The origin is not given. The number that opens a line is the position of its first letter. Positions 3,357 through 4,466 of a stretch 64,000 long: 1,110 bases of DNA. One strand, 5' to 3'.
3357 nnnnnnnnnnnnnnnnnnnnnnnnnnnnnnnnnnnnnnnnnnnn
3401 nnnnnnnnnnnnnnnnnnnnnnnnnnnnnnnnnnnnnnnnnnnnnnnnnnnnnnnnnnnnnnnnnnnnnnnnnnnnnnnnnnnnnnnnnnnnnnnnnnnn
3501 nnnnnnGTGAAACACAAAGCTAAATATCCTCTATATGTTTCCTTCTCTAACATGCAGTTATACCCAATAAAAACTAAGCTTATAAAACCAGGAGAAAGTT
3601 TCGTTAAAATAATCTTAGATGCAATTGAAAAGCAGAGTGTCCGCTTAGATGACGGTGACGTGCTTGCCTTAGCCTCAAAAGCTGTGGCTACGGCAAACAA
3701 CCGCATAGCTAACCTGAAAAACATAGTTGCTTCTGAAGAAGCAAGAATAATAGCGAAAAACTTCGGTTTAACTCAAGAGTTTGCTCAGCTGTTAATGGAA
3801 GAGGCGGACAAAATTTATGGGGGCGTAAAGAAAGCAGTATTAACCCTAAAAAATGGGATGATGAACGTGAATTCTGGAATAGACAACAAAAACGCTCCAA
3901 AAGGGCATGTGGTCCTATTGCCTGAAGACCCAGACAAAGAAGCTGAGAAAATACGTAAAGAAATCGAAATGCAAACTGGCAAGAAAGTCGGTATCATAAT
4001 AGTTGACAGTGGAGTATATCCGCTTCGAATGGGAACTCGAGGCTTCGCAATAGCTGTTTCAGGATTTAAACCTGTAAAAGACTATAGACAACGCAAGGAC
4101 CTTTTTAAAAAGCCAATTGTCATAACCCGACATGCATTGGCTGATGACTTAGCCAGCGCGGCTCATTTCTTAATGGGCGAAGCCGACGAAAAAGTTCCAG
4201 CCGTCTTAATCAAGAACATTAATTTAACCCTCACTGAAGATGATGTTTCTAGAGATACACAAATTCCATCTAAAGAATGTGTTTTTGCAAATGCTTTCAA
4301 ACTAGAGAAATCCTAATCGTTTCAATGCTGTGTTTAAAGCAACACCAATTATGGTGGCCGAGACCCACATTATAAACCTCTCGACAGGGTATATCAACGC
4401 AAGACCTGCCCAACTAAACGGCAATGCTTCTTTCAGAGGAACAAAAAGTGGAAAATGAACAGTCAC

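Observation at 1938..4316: Translationally coupled operon: HEPN-like, ParB/sulfiredoxin-fold protein, diglycine MoaD/SAMP-like Ubl and CofE-fold ligase, with no E1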

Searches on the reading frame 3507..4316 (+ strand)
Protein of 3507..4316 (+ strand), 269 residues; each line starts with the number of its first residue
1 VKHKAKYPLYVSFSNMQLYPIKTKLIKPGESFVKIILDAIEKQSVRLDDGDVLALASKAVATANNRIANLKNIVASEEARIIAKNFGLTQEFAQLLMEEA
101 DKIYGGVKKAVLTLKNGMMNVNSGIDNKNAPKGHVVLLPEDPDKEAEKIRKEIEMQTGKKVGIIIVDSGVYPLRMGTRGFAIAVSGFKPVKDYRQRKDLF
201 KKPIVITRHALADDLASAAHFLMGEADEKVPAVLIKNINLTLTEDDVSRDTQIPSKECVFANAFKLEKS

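Call 3: search_protein_families(library=pfam, proteins=[window:3507-4316:+], max_evalue=1)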
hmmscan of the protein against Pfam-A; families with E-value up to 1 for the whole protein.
window:3507-4316:+ (269 aa): 2 families
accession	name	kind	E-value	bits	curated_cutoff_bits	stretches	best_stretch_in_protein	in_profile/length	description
PF01996.21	F420_ligase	-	2.2e-66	223.9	25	1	21-237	2-218/218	F420-0:Gamma-glutamyl ligase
PF22357.2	AF1548-like_C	-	0.26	11.9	23.9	1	65-103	19-55/56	AF1548-like, C-terminal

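Call 4: search_protein_families(library=ncbifam, proteins=[window:3507-4316:+], max_evalue=1)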
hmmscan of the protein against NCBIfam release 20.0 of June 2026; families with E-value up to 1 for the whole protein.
window:3507-4316:+ (269 aa): 4 families
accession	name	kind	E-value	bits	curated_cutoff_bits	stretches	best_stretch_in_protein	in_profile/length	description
TIGR01916.1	F420_cofE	equivalog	1.4e-55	188.4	180.65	1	25-259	11-242/244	coenzyme F420-0:L-glutamate ligase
NF009809.0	PRK13293.1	equivalog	1.6e-55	188.2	274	1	16-264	3-247/253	coenzyme F420-0:L-glutamate ligase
NF009810.0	PRK13294.1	equivalog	1.7e-30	106.3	304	1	26-249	24-231/449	coenzyme F420-0:L-glutamate ligase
TIGR04132.1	intra_fol_E_lig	hypoth_equivalog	2.1e-27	96.1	350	1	16-237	1-202/241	putative folate metabolism gamma-glutamate ligase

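Call 20: search_solved_structures(query=window:3507-4313:+, max_evalue=0.001, show_alignments=1)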
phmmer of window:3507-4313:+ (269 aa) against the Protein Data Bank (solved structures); distinct sequences matched with E-value up to 0.001: 3.
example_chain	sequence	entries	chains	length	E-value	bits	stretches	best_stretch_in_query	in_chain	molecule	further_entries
2phn_A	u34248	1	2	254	1.1e-42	149.5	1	16-241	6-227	F420-0:gamma-glutamyl ligase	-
7uld_A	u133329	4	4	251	1.2e-42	149.4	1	16-241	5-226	Coenzyme F420:L-glutamate ligase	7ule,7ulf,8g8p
2g9i_A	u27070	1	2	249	1.4e-42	149.2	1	17-241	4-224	F420-0:gamma-glutamyl ligase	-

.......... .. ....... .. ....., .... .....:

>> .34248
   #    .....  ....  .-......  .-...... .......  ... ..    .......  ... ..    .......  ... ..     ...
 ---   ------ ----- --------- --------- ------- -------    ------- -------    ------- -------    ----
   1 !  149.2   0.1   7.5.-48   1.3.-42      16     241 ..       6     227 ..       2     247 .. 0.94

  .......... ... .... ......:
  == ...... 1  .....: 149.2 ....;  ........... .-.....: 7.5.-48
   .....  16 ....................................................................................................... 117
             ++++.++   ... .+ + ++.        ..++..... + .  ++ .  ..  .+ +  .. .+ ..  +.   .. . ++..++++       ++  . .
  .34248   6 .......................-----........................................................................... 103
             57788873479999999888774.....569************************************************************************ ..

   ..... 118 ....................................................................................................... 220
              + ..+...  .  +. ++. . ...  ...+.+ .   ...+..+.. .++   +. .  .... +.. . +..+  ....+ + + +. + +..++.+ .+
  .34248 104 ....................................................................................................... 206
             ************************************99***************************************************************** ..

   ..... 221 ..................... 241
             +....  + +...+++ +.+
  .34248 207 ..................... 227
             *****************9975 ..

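Call 69: find_homologous_proteins(query=window:3552-4313:+, max_evalue=1e-10)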
Query window:3552-4313:+ (254 aa): 992 proteins with E <= 1e-10 among 1894 candidates; the best 120 are listed.
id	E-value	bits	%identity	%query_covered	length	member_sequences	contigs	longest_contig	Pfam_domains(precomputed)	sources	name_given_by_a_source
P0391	1.6e-157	540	100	100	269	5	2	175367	PF01996.22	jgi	-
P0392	1.3e-115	403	72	100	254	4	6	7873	PF01996.22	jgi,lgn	jgi:coenzyme F420-0:L-glutamate ligase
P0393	3.8e-112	391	68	100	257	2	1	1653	PF01996.22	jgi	-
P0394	7.8e-109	381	69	100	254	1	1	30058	PF01996.22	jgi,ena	-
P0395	6.2e-107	374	67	100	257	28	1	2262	PF01996.22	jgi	-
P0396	2.3e-102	359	66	100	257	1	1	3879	PF01996.22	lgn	-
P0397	1.9e-90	320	59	99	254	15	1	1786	PF01996.22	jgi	-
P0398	7.1e-90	319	57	99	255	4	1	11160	PF01996.22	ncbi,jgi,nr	ncbi:coenzyme F420-0:L-glutamate ligase [Candidatus Bathyarchaeota archaeon]|nr:MAG: coenzyme F420-0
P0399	8.5e-88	312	55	100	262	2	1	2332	PF01996.22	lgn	-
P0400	7.5e-87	309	56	100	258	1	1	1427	PF01996.22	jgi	jgi:coenzyme F420-0:L-glutamate ligase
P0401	3.5e-85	303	57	98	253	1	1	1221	PF01996.22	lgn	-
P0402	9.5e-85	302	55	99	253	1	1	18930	PF01996.22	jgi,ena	-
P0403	1.3e-84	301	54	99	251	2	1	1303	PF01996.22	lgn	-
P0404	1.4e-84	301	58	98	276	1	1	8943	PF01996.22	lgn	-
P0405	1.6e-84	301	58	98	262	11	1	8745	PF01996.22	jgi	jgi:coenzyme F420-0:L-glutamate ligase/coenzyme F420-1:gamma-L-glutamate ligase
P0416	1.1e-83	298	57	98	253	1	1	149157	PF01996.22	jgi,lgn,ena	-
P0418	1.7e-83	298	56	100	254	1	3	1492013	PF01996.22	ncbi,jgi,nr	ncbi:MAG: coenzyme F420-0:L-glutamate ligase [Candidatus Bathyarchaeota archaeon]|jgi:coenzyme F420-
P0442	2.4e-82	294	52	99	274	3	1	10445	PF01996.22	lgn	-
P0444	2.7e-82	294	54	98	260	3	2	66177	PF01996.22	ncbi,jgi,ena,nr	ncbi:MAG: coenzyme F420-0:L-glutamate ligase [Candidatus Bathyarchaeota archaeon]|nr:coenzyme F420-0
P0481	3.1e-81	290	56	98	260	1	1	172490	PF01996.22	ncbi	ncbi:MAG: coenzyme F420-0:L-glutamate ligase [Candidatus Bathyarchaeia archaeon]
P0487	4.4e-81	290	55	100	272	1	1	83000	PF01996.22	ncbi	ncbi:MAG: coenzyme F420-0:L-glutamate ligase [Candidatus Bathycorpusculaceae bacterium]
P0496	7.9e-81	289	55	98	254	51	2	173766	PF01996.22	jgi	jgi:coenzyme F420-0:L-glutamate ligase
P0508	1.3e-80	288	55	98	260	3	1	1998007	PF01996.22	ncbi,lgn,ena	-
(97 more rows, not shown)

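Call 70: find_encoding_contigs(protein=P0418, flank=5000, max_places=1)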
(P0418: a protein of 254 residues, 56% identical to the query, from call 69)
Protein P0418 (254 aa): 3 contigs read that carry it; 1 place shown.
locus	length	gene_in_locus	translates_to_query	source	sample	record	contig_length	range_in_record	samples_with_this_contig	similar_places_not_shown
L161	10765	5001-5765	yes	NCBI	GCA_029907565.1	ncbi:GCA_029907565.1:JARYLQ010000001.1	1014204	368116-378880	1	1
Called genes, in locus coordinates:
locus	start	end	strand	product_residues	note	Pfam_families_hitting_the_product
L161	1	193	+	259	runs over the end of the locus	PF01026:TatD_DNase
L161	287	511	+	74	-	PF00833:Ribosomal_S17e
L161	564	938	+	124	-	-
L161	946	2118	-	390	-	PF00155:Aminotran_1_2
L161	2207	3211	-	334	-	PF00389:2-Hacid_dh, PF02826:2-Hacid_dh_C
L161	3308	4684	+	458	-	PF13660:DUF4147, PF05161:MOFRL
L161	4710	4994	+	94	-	PF09138:Urm1, PF02597:ThiS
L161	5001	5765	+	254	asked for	PF01996:F420_ligase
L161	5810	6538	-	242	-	-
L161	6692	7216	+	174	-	-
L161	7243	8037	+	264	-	PF01887:SAM_HAT_N, PF20257:SAM_HAT_C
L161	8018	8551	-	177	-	PF01467:CTP_transf_like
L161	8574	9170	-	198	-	PF01035:DNA_binding_1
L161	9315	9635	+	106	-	-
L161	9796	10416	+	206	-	PF00227:Proteasome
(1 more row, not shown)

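Call 71: find_encoding_contigs(protein=P0508, flank=5000, max_places=1)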
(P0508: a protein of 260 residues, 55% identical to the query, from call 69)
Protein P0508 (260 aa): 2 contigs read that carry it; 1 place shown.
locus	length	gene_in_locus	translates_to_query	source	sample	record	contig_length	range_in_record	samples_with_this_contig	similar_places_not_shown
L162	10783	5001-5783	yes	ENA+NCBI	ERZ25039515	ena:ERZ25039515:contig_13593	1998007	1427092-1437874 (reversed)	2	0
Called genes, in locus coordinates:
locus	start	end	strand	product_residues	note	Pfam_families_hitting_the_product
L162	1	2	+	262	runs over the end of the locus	PF01026:TatD_DNase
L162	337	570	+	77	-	PF00833:Ribosomal_S17e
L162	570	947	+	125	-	-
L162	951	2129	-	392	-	PF00155:Aminotran_1_2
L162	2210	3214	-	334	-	PF00389:2-Hacid_dh, PF02826:2-Hacid_dh_C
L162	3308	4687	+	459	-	PF13660:DUF4147, PF05161:MOFRL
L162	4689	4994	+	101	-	PF09138:Urm1 (weak), PF02597:ThiS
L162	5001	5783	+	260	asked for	PF01996:F420_ligase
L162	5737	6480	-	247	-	-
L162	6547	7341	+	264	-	PF01887:SAM_HAT_N, PF20257:SAM_HAT_C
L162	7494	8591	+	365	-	PF02073:Peptidase_M29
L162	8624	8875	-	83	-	-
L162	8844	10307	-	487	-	PF01368:DHH, PF21763:DHH_CID, PF02272:DHHA1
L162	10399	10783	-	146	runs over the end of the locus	PF08069:Ribosomal_S13_N, PF00312:Ribosomal_S15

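Call 72: find_encoding_contigs(protein=P0481, flank=5000, max_places=1)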
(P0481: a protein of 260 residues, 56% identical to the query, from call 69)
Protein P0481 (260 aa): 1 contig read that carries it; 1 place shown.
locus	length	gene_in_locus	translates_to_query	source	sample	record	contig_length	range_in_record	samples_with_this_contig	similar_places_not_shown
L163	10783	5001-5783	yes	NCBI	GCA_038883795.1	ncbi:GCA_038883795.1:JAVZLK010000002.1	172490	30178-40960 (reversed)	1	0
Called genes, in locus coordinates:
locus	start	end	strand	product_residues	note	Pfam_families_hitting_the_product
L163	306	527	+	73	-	PF00833:Ribosomal_S17e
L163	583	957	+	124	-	-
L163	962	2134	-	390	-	PF00155:Aminotran_1_2, PF01041:DegT_DnrJ_EryC1 (weak)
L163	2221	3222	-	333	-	PF00389:2-Hacid_dh, PF02826:2-Hacid_dh_C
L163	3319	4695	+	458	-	PF13660:DUF4147, PF05161:MOFRL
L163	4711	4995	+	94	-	PF09138:Urm1 (weak), PF02597:ThiS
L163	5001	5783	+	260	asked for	PF01996:F420_ligase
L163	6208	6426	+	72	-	-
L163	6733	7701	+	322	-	PF02423:OCD_Mu_crystall, PF01488:Shikimate_DH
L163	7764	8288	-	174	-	PF01467:CTP_transf_like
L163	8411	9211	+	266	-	PF14512:TM1586_NiRdase (faint), PF00881:Nitroreductase, PF28600:Nitroreductase_C (weak)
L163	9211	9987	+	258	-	PF00248:Aldo_ket_red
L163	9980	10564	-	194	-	PF01035:DNA_binding_1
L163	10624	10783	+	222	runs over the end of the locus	PF02887:PK_C (weak)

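Call 73: find_encoding_contigs(protein=P0496, flank=5000, max_places=1)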
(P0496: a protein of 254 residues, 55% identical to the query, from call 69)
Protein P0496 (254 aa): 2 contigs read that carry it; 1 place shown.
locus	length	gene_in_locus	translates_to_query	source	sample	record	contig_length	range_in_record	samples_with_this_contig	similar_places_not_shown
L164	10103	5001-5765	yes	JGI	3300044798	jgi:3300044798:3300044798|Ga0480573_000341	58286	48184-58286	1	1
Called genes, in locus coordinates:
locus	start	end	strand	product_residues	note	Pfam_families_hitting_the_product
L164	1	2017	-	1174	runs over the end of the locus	PF13191:AAA_16, PF13401:AAA_22 (weak), PF13424:TPR_12, PF17874:TPR_MalT (weak), PF13424:TPR_12 (weak), PF17874:TPR_MalT, PF13424:TPR_12, PF06745:ATPase, +7 more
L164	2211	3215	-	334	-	PF00389:2-Hacid_dh, PF02826:2-Hacid_dh_C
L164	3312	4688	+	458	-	PF13660:DUF4147, PF05161:MOFRL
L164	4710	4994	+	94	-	PF09138:Urm1, PF02597:ThiS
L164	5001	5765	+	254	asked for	PF01996:F420_ligase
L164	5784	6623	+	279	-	PF01261:AP_endonuc_2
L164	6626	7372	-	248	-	-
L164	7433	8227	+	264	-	PF01887:SAM_HAT_N, PF20257:SAM_HAT_C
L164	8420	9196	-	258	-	PF02517:Rce1-like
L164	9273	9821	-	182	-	PF13302:Acetyltransf_3, PF13420:Acetyltransf_4, PF00583:Acetyltransf_1, PF13523:Acetyltransf_8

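Call 74: find_encoding_contigs(protein=P0487, flank=5000, max_places=1)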
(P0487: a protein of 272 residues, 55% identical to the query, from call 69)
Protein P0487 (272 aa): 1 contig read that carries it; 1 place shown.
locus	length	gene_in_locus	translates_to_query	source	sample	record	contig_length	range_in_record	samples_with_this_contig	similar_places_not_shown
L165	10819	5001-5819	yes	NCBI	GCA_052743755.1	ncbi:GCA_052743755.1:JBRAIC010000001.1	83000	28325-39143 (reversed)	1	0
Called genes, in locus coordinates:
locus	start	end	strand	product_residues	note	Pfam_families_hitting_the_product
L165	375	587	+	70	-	PF00833:Ribosomal_S17e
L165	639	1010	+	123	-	-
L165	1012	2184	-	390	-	PF00155:Aminotran_1_2, PF01041:DegT_DnrJ_EryC1 (weak)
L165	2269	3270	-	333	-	PF00389:2-Hacid_dh, PF02826:2-Hacid_dh_C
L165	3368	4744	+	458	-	PF13660:DUF4147, PF05161:MOFRL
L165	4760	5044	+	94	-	PF09138:Urm1, PF02597:ThiS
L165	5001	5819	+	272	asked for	PF01996:F420_ligase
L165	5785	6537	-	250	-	-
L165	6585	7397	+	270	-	PF01887:SAM_HAT_N, PF20257:SAM_HAT_C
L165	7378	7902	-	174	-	PF01467:CTP_transf_like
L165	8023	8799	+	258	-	PF00881:Nitroreductase, PF14512:TM1586_NiRdase (faint), PF28600:Nitroreductase_C (weak)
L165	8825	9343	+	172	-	PF00248:Aldo_ket_red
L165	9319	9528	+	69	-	-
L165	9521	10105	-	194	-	PF01035:DNA_binding_1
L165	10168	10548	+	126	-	-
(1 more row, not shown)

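Call 75: find_encoding_contigs(protein=P0444, flank=5000, max_places=1)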
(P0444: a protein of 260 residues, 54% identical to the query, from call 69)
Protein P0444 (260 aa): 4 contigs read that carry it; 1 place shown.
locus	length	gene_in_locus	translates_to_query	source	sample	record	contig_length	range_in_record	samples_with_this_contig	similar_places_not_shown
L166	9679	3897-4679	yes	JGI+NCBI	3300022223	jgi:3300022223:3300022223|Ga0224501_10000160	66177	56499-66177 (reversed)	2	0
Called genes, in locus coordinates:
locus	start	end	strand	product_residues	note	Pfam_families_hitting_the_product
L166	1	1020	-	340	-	?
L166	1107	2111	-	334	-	PF00389:2-Hacid_dh, PF02826:2-Hacid_dh_C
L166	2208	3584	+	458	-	PF13660:DUF4147, PF05161:MOFRL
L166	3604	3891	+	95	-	PF09138:Urm1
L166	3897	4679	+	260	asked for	PF01996:F420_ligase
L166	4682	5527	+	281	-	PF01261:AP_endonuc_2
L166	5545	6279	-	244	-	-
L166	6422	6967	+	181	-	-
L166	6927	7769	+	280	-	PF01887:SAM_HAT_N, PF20257:SAM_HAT_C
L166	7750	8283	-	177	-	PF01467:CTP_transf_like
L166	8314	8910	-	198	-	PF01035:DNA_binding_1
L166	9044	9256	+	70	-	-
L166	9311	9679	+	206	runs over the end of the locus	PF00227:Proteasome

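Call 76: find_encoding_contigs(protein=P0416, flank=5000, max_places=1)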
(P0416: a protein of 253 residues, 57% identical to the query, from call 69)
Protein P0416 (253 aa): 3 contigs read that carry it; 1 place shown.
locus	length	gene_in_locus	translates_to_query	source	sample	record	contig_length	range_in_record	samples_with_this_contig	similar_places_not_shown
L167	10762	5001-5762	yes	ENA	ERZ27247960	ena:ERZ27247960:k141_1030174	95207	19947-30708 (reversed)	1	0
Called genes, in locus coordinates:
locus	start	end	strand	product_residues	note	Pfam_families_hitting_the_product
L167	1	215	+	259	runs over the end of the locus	PF01026:TatD_DNase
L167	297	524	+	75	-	PF00833:Ribosomal_S17e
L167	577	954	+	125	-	-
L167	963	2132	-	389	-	PF00155:Aminotran_1_2, PF01041:DegT_DnrJ_EryC1 (weak)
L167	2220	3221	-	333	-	PF00389:2-Hacid_dh, PF02826:2-Hacid_dh_C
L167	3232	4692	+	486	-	PF13660:DUF4147, PF05161:MOFRL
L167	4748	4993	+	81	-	PF02597:ThiS, PF09138:Urm1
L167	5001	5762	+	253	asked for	PF01996:F420_ligase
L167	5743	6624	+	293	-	PF01261:AP_endonuc_2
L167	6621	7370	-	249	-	-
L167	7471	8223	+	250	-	PF01887:SAM_HAT_N, PF20257:SAM_HAT_C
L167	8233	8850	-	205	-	PF13489:Methyltransf_23, PF13847:Methyltransf_31, PF08241:Methyltransf_11, PF08242:Methyltransf_12, PF13649:Methyltransf_25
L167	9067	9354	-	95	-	-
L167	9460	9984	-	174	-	PF01467:CTP_transf_like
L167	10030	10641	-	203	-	PF01035:DNA_binding_1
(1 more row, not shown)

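Call 95: find_encoding_contigs(protein=P0442, flank=6000, max_places=2)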
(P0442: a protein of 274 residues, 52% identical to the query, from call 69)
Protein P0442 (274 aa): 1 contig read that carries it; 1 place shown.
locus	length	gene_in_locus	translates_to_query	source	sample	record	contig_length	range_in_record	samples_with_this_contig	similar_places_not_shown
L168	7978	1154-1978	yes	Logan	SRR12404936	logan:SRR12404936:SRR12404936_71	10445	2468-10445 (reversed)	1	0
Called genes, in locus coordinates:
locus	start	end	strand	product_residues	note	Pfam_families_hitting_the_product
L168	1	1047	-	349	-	?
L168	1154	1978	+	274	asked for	PF01996:F420_ligase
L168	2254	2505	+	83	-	-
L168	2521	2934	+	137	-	-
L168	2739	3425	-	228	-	PF01996:F420_ligase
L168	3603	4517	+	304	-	PF01180:DHO_dh, PF00977:His_biosynth (faint), PF01207:Dus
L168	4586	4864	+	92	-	-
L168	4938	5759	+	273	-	PF00175:NAD_binding_1 (weak), PF10418:DHODB_Fe-S_bind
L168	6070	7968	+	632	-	PF01558:POR, PF01855:POR_N, PF02776:TPP_enzyme_N (faint), PF17147:PFOR_II (weak)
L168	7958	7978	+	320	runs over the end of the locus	PF02775:TPP_enzyme_C, PF12367:PFO_beta_C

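Call 97: search_protein_families(library=padloc, proteins=[window:3552-4316:+], max_evalue=0.01)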
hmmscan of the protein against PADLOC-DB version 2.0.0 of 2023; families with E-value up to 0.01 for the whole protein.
window:3552-4316:+ (254 aa): 0 families
